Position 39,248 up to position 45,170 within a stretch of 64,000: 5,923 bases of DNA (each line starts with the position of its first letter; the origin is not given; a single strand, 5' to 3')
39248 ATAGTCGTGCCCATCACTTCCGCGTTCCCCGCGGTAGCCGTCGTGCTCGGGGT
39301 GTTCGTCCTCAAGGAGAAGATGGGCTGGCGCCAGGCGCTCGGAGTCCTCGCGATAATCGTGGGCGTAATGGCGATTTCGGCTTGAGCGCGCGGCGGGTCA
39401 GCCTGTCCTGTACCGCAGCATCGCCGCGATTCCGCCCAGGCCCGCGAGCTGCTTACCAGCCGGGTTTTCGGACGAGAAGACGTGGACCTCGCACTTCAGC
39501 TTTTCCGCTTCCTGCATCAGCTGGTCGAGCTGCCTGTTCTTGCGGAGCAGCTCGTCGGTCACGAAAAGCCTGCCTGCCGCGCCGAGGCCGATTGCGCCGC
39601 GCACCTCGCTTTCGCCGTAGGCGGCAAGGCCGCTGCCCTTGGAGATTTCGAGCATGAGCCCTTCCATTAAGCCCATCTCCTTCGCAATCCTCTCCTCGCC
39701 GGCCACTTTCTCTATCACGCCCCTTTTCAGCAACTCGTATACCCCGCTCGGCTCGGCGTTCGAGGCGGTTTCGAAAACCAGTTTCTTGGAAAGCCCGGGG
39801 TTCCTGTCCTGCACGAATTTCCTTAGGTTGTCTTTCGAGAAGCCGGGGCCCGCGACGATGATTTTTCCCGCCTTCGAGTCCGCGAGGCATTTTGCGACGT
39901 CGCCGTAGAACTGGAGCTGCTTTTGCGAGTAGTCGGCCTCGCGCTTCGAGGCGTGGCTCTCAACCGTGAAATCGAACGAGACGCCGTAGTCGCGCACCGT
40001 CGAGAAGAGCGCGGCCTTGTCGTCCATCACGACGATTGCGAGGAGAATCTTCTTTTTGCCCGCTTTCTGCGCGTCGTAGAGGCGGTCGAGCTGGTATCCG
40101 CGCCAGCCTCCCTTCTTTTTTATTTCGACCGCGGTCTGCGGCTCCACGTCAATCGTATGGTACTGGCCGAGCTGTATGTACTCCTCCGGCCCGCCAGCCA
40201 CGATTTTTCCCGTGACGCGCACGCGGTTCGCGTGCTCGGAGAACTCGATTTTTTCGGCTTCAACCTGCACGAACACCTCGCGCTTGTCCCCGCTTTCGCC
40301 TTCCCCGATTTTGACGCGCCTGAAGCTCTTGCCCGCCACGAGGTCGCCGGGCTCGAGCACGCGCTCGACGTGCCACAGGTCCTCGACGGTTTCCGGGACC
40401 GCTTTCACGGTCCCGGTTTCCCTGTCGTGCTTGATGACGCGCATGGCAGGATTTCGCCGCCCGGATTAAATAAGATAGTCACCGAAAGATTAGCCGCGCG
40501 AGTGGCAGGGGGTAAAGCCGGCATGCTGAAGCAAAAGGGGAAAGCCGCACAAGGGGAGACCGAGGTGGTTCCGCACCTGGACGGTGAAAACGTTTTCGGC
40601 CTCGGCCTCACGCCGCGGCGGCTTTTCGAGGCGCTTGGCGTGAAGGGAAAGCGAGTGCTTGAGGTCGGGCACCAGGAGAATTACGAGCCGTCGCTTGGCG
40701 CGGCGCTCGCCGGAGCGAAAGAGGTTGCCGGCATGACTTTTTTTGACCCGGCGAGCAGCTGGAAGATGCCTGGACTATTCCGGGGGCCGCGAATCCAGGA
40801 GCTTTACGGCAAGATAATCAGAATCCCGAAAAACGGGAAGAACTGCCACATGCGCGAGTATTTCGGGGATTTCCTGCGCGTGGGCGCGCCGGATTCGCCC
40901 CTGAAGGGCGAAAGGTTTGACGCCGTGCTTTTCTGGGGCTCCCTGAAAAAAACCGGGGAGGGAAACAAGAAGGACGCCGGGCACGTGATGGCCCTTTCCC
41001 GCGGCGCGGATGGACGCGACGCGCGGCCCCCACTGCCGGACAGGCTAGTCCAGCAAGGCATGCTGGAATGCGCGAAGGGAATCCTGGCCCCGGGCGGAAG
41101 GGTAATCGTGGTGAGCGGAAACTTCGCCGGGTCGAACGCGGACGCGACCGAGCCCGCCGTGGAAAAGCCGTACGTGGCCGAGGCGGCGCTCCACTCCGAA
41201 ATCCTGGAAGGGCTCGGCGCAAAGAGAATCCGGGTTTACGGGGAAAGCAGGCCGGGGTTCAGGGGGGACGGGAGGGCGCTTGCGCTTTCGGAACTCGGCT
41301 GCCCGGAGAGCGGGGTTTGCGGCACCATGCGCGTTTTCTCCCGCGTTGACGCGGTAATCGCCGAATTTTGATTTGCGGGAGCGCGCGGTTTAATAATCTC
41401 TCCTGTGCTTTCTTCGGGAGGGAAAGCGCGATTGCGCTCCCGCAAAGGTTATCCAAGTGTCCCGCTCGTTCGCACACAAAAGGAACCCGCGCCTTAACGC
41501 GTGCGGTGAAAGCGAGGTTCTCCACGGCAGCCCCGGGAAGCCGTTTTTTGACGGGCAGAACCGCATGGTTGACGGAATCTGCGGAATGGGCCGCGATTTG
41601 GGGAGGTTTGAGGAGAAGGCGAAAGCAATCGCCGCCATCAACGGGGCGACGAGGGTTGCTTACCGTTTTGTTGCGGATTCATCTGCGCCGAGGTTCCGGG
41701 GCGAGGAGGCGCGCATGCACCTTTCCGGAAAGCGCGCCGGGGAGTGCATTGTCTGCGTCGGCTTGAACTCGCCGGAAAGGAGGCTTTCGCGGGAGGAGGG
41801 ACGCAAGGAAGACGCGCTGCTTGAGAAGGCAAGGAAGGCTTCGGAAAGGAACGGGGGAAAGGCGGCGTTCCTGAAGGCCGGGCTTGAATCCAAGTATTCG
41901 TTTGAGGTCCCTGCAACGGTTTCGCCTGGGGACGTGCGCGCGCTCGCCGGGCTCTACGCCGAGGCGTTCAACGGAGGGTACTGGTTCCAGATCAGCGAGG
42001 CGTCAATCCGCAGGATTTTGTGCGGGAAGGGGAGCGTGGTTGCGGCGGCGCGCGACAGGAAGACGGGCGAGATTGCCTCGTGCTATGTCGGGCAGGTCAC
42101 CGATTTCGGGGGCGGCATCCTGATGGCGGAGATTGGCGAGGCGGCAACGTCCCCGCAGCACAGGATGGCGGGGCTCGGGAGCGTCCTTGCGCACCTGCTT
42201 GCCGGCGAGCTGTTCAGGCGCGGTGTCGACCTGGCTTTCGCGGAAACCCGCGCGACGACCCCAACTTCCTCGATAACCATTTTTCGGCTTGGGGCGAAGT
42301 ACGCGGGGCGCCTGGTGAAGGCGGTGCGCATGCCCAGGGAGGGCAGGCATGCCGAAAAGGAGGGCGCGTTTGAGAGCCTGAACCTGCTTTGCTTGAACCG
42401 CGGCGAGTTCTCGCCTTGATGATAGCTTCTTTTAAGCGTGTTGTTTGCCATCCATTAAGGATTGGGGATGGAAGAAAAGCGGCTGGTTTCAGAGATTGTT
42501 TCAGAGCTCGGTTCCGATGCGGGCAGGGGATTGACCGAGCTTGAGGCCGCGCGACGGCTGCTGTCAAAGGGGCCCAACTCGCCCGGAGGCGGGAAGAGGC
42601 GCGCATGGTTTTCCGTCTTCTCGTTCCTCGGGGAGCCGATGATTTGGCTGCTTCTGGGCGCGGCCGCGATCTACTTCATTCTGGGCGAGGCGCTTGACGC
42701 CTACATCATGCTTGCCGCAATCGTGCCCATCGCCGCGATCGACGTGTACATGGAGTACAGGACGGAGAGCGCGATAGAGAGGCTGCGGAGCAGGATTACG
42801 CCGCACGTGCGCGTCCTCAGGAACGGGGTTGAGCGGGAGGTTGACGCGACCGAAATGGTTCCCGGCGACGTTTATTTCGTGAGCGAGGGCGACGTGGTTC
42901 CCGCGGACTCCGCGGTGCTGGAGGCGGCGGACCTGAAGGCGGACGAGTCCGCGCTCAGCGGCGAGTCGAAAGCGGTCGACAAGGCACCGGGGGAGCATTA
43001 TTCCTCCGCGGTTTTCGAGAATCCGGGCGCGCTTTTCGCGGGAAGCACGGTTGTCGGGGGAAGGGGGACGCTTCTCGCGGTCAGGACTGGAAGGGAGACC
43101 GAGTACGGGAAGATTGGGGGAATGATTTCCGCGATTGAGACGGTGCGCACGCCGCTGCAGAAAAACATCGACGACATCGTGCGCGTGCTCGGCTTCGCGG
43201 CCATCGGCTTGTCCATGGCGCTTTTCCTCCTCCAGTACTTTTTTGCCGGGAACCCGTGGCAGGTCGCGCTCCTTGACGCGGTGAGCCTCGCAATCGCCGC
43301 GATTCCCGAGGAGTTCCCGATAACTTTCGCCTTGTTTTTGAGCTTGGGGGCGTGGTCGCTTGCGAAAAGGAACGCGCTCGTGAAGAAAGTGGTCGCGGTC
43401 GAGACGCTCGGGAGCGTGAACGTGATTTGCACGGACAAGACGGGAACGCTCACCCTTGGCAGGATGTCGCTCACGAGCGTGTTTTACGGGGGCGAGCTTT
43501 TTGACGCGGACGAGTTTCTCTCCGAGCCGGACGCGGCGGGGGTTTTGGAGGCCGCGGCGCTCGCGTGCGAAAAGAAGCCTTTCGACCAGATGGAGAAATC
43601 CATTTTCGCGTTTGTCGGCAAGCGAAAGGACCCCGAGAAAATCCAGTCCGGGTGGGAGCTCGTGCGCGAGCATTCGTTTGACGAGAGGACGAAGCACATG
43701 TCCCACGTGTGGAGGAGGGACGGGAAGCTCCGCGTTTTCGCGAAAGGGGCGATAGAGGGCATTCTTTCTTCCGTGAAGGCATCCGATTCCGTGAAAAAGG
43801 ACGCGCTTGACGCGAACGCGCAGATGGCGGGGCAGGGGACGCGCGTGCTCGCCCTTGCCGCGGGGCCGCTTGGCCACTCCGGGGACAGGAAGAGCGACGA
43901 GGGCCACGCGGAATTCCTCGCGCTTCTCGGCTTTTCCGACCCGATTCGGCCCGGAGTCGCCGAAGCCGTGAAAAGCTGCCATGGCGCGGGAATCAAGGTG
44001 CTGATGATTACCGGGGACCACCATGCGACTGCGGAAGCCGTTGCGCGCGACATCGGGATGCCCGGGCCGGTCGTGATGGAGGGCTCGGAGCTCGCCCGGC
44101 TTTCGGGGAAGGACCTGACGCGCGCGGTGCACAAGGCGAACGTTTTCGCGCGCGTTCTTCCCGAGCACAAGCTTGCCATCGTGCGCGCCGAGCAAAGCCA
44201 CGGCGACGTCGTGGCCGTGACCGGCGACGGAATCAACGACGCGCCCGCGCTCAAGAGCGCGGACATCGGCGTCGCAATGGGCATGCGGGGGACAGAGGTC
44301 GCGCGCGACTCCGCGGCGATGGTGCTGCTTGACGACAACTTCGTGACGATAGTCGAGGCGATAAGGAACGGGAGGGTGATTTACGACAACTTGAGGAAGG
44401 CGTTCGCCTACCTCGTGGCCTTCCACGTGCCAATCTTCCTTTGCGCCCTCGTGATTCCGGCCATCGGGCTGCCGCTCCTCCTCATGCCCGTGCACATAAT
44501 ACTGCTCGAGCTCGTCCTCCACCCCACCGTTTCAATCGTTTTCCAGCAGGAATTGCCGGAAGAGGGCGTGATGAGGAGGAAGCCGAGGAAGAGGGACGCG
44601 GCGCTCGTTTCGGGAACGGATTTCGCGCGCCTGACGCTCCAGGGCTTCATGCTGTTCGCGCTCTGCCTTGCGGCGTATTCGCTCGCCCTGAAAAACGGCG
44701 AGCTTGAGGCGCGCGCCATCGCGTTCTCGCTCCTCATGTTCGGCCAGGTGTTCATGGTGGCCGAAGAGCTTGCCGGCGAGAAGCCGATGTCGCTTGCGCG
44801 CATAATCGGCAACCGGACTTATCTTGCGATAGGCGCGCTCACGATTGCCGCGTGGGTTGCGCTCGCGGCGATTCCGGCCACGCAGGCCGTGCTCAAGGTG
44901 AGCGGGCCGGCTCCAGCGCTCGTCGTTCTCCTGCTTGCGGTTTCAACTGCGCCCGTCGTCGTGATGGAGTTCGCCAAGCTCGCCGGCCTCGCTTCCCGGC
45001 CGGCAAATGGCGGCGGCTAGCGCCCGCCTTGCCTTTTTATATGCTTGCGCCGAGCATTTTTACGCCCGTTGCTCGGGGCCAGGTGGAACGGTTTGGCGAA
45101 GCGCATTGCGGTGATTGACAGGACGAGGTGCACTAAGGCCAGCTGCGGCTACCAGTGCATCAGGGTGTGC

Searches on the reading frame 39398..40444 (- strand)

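Call 14: search_protein_families(library=pfam, proteins=[window:39398-40444:-], max_evalue=0.0001)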
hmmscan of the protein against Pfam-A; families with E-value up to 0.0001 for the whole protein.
window:39398-40444:- (348 aa): 2 families
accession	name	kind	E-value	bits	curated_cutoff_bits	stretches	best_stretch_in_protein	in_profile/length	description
PF03463.20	eRF1_1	-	2.7e-27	95.7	23.8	1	1-125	1-122/123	eRF1 domain 1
PF03465.20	eRF1_3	-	3e-21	76.3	25.8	1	253-346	1-105/106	eRF1 domain 3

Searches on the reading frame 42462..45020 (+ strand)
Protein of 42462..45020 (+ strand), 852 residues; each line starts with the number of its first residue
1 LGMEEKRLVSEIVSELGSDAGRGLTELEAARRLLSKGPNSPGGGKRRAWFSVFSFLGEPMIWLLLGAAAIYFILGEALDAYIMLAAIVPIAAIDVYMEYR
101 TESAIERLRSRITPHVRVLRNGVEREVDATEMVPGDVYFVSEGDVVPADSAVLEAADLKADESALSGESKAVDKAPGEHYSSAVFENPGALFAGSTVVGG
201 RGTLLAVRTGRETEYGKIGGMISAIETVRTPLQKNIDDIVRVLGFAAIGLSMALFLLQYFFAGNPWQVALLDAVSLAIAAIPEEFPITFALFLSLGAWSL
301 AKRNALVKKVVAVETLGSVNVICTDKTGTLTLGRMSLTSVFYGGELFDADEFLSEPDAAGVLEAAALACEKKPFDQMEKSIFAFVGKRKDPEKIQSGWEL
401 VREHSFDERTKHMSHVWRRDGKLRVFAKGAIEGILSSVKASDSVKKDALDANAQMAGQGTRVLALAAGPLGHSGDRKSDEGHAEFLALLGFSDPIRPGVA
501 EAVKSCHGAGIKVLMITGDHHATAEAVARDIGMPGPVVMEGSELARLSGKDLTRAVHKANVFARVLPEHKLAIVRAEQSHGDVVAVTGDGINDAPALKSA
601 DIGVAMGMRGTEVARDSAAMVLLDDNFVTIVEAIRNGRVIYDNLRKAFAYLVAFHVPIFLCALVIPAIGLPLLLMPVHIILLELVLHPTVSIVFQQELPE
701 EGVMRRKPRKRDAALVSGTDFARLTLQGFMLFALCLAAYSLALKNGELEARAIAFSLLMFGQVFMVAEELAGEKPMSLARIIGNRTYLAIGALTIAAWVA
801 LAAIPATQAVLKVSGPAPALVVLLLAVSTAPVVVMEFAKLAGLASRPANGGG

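Call 14: search_protein_families(library=pfam, proteins=[window:42462-45020:+], max_evalue=0.0001)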
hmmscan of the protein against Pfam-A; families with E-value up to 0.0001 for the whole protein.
window:42462-45020:+ (852 aa): 7 families
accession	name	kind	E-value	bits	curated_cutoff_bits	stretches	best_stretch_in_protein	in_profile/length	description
PF00122.25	E1-E2_ATPase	-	2e-41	141.9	28.1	1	112-303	3-181/181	E1-E2 ATPase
PF00689.26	Cation_ATPase_C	-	7.1e-24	85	27.3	1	671-840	1-174/175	Cation transporting ATPase, C-terminus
PF00702.32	Hydrolase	-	3.6e-17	63.8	26.4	1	320-601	2-191/191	haloacid dehalogenase-like hydrolase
PF00690.31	Cation_ATPase_N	-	3.2e-09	36.8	20.4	1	9-70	6-68/69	Cation transporter/ATPase, N-terminus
PF13246.12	Cation_ATPase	-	1.1e-07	32.2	21.7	1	376-437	23-87/91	Cation transport ATPase (P-type)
PF12710.13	HAD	-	6.3e-07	30.4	27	1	495-598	86-189/189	haloacid dehalogenase-like hydrolase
PF08282.18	Hydrolase_3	-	5.3e-05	23.5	20.9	0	582-626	204-247/255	haloacid dehalogenase-like hydrolase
